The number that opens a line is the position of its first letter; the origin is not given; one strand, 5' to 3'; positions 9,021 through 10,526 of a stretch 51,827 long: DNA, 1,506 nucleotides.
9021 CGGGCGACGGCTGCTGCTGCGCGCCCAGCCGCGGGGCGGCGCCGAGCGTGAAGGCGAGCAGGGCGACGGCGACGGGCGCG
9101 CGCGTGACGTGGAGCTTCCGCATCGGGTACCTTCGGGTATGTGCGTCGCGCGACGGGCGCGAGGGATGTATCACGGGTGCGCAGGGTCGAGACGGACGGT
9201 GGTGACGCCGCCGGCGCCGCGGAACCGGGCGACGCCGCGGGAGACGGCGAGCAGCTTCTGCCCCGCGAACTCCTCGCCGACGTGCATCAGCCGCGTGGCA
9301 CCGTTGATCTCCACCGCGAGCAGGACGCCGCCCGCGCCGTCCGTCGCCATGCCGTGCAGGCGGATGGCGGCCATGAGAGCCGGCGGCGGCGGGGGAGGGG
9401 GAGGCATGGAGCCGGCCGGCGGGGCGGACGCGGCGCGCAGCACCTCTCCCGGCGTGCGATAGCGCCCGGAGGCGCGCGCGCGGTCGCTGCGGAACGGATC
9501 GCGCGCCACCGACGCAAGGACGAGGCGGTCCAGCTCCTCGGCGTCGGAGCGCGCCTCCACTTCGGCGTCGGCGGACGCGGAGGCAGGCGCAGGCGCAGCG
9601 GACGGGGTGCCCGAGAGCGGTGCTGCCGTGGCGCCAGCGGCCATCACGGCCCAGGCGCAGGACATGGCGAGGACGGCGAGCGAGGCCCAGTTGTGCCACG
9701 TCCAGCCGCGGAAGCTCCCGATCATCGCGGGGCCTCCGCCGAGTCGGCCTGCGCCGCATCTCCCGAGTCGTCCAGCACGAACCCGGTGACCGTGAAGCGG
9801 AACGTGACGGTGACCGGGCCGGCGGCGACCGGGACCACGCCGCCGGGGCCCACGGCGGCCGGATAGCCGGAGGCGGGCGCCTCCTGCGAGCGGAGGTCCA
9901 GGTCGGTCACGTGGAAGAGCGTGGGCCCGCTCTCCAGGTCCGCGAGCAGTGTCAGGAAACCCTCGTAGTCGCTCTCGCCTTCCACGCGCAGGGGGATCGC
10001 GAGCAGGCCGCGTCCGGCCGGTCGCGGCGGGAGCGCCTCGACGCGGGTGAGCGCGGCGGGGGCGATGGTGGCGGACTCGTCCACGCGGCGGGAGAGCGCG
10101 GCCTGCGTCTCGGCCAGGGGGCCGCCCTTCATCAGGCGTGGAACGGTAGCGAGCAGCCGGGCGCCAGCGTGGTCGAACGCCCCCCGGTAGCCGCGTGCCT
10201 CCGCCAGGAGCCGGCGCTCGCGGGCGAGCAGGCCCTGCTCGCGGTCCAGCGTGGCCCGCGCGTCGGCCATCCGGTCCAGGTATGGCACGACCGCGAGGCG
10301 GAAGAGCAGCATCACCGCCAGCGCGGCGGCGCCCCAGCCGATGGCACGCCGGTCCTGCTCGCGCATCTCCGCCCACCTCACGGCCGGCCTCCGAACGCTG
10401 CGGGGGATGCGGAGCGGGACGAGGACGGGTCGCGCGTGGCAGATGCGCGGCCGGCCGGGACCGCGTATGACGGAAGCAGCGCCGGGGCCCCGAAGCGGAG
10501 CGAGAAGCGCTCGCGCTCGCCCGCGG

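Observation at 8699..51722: Hyper-abundant oligomer (C).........(G): 21 exact copies, both orientations, inside coding DNA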

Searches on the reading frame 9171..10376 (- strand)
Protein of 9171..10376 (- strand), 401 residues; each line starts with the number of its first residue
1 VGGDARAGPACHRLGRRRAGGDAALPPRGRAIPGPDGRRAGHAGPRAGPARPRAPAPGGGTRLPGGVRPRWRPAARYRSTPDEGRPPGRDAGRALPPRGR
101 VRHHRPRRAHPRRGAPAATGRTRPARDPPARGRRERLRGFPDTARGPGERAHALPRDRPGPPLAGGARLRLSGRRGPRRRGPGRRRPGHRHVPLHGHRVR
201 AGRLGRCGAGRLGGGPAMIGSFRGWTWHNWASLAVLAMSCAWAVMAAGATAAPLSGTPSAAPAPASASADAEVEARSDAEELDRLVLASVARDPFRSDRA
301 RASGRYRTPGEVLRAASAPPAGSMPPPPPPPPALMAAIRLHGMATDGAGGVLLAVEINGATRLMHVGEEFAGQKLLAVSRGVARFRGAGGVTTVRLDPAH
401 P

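Call 32: find_encoding_contigs(protein=window:9171-10376:-, flank=10000, max_places=6)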
Protein window:9171-10376:- (401 aa): no gene with exactly this product is on record in the collection.
